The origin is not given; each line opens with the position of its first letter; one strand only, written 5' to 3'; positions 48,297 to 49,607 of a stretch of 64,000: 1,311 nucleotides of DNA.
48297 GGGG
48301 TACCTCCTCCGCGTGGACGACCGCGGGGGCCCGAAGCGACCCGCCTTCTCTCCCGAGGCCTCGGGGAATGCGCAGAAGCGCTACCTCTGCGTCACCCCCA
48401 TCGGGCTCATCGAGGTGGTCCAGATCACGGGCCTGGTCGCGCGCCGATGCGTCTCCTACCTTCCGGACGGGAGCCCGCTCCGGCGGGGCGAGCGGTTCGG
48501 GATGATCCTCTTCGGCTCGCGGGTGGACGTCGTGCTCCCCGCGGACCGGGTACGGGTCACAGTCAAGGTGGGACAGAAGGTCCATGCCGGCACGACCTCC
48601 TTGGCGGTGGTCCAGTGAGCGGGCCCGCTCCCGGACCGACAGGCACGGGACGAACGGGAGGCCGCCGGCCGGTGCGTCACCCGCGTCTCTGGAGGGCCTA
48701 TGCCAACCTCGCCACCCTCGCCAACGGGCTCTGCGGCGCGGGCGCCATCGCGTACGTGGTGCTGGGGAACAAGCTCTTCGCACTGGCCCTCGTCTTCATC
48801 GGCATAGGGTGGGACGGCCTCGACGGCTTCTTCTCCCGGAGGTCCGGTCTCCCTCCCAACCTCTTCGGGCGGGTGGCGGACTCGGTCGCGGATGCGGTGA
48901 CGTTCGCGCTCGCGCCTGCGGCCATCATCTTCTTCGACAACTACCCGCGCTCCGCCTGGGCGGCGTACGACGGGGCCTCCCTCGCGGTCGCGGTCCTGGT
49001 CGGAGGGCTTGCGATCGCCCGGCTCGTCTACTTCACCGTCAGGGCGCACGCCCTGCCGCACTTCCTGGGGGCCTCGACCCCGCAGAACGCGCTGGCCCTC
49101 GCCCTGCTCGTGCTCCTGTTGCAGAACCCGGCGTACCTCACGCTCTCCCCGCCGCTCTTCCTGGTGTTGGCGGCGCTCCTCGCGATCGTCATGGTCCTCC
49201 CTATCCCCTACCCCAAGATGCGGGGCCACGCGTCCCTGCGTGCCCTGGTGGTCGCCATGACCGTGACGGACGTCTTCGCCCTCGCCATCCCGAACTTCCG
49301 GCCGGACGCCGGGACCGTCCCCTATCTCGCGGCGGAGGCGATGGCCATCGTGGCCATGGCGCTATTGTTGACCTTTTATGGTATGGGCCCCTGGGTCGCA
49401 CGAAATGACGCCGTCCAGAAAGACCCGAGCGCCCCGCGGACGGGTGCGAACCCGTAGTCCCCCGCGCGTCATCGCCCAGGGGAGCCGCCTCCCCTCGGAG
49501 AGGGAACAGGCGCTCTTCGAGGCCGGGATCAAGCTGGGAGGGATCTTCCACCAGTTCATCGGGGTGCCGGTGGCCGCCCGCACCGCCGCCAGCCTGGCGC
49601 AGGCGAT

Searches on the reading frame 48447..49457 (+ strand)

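Call 55: search_protein_families(library=pfam, proteins=[window:48447-49457:+], max_evalue=0.01)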
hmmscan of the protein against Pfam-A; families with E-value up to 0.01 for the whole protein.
window:48447-49457:+ (336 aa): 1 family
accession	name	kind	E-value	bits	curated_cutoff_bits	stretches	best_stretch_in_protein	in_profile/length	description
PF01066.26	CDP-OH_P_transf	-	5.8e-10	40.2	22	1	85-245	3-149/152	CDP-alcohol phosphatidyltransferase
